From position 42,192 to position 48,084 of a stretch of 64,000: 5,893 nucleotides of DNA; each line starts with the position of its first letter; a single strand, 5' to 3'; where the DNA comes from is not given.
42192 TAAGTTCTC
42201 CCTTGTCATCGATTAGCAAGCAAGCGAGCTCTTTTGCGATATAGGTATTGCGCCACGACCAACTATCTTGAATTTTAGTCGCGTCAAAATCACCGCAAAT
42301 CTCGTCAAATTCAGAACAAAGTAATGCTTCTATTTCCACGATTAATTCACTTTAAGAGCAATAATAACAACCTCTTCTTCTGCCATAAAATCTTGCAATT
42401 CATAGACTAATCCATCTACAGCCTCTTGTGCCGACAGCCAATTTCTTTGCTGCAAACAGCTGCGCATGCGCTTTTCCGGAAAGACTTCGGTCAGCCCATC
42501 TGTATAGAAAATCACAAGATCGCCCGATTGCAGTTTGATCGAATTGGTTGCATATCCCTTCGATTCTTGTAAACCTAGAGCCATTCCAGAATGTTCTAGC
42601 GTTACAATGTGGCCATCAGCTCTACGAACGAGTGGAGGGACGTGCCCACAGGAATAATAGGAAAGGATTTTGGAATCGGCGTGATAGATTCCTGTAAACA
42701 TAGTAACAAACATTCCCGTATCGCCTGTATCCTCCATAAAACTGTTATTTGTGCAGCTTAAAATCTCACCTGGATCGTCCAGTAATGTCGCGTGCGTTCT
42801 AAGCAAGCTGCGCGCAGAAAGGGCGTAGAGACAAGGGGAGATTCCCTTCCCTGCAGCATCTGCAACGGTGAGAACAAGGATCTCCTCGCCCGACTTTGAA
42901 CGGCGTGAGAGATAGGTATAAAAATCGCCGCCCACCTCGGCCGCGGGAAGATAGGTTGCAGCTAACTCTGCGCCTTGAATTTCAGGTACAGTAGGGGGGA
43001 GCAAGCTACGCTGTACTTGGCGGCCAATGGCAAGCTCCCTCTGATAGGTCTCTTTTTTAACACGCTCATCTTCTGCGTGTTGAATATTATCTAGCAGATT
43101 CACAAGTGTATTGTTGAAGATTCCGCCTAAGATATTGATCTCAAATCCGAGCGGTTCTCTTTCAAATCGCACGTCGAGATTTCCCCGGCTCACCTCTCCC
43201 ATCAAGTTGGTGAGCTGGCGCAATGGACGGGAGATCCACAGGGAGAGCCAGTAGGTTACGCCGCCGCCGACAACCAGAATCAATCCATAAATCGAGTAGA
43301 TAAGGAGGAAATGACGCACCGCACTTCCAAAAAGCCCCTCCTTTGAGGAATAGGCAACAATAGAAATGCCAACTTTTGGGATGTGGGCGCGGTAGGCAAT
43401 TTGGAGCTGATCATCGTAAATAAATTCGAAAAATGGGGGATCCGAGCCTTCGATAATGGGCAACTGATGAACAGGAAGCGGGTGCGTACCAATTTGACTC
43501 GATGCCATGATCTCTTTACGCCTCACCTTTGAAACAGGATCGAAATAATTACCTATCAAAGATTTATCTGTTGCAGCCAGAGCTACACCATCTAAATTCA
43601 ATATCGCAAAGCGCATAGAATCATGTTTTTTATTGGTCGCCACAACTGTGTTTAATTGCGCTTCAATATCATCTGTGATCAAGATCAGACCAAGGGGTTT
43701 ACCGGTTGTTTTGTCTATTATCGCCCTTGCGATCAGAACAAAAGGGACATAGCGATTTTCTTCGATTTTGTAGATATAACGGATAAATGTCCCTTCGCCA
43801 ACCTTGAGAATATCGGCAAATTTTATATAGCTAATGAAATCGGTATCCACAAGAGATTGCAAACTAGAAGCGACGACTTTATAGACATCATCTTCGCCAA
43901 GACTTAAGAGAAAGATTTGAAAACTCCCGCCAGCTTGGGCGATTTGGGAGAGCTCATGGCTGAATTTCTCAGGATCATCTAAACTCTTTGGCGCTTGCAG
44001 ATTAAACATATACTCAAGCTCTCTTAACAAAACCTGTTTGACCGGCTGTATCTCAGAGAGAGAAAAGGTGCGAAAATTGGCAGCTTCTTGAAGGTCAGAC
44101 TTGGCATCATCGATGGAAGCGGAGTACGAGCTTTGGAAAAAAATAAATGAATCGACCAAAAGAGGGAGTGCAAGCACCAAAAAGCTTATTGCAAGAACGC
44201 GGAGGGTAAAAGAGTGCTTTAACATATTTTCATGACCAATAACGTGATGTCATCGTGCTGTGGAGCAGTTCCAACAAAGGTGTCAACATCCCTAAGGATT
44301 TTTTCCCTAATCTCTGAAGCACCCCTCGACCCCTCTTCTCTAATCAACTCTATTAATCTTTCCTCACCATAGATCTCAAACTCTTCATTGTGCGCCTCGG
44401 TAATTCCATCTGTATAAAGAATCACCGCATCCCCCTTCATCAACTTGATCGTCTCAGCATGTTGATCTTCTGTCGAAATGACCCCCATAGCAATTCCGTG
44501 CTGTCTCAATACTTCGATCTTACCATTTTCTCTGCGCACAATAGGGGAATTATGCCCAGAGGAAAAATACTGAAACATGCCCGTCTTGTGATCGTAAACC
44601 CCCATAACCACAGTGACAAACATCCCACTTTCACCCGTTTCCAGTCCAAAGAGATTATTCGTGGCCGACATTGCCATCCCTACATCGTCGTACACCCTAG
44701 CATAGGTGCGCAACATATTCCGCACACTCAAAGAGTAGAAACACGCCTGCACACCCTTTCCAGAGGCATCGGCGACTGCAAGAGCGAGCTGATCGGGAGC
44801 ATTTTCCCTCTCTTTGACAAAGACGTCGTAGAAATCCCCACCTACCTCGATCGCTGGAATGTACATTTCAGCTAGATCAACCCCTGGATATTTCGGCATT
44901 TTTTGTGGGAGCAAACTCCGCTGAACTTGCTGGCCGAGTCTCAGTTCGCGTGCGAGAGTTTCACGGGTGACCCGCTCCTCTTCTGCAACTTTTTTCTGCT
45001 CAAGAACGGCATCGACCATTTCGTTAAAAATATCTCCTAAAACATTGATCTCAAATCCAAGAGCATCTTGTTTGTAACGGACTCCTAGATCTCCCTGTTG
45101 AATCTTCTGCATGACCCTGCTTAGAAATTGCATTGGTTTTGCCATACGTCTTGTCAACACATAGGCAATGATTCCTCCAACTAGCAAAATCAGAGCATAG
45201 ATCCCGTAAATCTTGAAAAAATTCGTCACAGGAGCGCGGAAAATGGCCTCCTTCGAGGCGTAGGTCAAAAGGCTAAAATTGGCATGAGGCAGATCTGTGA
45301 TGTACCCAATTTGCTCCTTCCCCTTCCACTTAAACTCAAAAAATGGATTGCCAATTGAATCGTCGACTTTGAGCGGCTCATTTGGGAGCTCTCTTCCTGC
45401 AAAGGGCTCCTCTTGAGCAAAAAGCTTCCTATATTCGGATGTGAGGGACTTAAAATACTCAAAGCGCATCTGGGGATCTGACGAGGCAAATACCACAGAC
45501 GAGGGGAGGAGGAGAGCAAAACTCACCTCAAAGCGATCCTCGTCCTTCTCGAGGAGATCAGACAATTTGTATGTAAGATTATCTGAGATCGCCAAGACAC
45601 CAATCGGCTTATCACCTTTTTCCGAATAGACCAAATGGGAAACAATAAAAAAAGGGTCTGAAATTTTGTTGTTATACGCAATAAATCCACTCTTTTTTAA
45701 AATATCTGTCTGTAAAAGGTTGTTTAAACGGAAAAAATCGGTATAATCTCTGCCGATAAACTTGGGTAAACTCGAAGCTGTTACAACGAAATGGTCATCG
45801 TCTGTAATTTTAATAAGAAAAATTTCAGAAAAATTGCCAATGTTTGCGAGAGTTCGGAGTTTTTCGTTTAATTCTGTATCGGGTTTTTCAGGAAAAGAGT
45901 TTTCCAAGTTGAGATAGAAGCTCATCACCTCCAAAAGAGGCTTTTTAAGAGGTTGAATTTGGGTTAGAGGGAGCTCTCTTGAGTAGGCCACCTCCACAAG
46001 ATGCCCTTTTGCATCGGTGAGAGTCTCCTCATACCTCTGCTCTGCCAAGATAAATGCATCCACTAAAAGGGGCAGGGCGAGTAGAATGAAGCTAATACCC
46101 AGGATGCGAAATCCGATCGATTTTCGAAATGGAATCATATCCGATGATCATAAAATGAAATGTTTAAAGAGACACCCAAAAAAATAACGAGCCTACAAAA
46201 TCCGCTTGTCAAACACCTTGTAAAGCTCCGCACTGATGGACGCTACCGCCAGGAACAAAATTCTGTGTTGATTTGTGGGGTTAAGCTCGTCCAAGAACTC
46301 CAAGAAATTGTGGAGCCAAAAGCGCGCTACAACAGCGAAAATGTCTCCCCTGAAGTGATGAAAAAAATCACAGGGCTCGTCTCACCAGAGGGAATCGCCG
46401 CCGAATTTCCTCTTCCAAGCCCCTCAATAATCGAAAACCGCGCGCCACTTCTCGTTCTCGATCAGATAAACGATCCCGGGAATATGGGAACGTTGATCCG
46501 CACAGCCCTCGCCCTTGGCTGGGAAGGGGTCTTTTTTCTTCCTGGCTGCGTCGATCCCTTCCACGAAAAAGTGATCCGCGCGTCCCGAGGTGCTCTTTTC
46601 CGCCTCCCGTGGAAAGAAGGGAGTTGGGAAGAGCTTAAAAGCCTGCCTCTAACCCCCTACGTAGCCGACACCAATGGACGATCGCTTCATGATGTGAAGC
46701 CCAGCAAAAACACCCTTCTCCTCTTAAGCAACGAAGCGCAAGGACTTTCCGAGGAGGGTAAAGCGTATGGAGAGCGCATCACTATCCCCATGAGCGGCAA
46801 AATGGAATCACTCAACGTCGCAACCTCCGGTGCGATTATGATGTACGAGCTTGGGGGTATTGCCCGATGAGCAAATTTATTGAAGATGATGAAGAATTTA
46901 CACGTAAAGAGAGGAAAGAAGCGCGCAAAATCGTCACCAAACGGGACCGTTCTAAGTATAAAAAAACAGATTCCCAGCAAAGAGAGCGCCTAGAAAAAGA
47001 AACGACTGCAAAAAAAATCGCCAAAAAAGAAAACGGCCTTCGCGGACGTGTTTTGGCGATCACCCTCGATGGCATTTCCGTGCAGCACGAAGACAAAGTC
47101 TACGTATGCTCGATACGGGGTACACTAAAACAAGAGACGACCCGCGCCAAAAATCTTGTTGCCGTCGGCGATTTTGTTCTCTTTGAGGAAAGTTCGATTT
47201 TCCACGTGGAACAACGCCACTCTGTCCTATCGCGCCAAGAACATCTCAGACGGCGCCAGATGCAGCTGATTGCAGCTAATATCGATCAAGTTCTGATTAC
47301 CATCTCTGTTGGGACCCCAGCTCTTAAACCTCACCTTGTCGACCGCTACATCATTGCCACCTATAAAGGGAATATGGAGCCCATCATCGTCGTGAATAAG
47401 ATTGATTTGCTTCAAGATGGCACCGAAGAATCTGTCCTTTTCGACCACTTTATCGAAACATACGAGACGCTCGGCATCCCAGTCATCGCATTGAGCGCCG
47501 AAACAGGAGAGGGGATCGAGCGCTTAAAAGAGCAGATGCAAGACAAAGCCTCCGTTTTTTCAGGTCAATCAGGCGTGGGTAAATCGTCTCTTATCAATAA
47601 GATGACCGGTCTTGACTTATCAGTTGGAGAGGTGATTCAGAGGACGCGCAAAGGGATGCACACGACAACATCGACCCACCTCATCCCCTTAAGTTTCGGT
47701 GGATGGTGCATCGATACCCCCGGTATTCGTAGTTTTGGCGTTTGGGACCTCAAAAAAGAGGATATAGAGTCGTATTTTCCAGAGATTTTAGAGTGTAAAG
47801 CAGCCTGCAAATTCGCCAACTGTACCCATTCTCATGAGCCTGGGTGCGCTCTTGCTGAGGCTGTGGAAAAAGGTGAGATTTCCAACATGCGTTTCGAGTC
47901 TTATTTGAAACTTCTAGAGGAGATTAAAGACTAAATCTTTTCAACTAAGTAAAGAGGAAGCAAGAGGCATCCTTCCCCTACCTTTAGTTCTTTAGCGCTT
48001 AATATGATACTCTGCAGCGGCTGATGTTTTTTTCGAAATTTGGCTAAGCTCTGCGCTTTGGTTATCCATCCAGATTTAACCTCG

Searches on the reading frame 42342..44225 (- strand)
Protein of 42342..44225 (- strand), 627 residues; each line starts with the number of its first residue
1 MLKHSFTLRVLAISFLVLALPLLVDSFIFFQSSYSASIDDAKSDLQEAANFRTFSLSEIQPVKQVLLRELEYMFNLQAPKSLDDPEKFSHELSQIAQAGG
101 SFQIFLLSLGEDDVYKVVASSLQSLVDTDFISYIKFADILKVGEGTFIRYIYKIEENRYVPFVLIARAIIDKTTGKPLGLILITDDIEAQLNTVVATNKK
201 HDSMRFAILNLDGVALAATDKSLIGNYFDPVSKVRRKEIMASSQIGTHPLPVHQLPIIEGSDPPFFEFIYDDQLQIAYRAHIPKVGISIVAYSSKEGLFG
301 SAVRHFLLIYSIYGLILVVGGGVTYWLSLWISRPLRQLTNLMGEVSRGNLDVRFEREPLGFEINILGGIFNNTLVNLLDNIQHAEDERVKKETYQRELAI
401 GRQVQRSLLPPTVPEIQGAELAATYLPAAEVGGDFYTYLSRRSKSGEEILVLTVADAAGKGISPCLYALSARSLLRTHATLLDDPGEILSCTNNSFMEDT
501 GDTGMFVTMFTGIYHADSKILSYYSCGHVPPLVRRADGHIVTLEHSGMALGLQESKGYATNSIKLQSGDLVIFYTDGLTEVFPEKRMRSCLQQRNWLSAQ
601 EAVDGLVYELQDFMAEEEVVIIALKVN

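Call 41: search_protein_families(library=pfam, proteins=[window:42342-44225:-], max_evalue=0.0001)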
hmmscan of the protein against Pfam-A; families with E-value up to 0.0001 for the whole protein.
window:42342-44225:- (627 aa): 2 families
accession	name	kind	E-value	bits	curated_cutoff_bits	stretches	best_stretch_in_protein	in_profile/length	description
PF07228.17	SpoIIE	-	1.3e-33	117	25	1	450-617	5-182/192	Stage II sporulation protein E (SpoIIE)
PF00672.30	HAMP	-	1.7e-08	35.1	25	1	326-378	1-52/53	HAMP domain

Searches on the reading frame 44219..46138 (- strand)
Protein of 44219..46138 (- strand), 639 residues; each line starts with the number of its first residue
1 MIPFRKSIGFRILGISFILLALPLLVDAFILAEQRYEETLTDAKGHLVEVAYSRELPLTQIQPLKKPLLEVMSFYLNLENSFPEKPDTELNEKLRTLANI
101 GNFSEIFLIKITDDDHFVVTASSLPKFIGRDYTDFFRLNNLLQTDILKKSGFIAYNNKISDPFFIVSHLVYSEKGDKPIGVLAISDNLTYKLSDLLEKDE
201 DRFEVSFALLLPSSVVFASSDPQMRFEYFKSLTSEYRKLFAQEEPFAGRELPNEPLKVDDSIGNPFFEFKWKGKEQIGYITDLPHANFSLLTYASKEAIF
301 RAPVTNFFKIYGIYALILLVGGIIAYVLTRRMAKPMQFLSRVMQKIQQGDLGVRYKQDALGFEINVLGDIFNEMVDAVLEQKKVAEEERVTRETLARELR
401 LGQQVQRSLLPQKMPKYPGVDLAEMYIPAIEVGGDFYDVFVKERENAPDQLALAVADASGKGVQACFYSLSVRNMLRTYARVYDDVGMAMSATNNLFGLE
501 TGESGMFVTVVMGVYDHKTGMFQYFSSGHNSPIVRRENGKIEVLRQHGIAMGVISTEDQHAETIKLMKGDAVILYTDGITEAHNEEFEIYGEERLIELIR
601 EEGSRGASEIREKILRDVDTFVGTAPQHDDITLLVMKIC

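Call 41: search_protein_families(library=pfam, proteins=[window:44219-46138:-], max_evalue=0.0001)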
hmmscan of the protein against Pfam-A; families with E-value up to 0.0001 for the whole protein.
window:44219-46138:- (639 aa): 2 families
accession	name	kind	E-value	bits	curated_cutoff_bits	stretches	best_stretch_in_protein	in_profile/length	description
PF07228.17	SpoIIE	-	1e-45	156.5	25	1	448-637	2-190/192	Stage II sporulation protein E (SpoIIE)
PF00672.30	HAMP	-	1e-06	29.4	25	1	327-378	1-51/53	HAMP domain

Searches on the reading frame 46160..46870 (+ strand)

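Call 41: search_protein_families(library=pfam, proteins=[window:46160-46870:+], max_evalue=0.0001)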
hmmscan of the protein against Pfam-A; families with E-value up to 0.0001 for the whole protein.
window:46160-46870:+ (236 aa): 2 families
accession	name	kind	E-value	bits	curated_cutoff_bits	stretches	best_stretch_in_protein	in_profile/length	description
PF00588.24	SpoU_methylase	-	1.2e-29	103.7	29.7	1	97-229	3-142/142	SpoU rRNA Methylase family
PF22435.1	MRM3-like_sub_bind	-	2.5e-06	28.2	27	0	14-65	1-52/84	MRM3-like substrate binding domain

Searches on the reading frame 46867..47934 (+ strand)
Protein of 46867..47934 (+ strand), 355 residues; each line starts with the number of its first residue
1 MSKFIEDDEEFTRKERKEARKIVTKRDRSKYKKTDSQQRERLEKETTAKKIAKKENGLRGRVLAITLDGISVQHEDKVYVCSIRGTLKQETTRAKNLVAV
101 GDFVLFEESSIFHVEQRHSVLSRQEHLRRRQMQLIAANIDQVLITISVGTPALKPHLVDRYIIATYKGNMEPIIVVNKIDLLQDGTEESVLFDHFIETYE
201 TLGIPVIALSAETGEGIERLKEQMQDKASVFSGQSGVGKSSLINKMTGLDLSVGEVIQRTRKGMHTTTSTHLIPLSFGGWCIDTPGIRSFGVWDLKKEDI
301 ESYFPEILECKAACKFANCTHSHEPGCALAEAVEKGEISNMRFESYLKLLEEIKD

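Call 41: search_protein_families(library=pfam, proteins=[window:46867-47934:+], max_evalue=0.0001)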
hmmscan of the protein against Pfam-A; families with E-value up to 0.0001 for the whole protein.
window:46867-47934:+ (355 aa): 4 families
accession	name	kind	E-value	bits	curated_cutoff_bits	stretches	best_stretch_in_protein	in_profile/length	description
PF03193.22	RsgA_GTPase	-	1.1e-52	178.9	30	1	115-293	2-174/174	RsgA GTPase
PF01926.29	MMR_HSR1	-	1e-07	32.5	21.9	1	230-318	3-84/113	50S ribosome-binding GTPase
PF02421.24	FeoB_N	-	3.1e-07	30.5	27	0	169-223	105-155/156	Ferrous iron transport protein B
PF16745.11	RsgA_N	-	6e-05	23.2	27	0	71-108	13-46/54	RsgA N-terminal domain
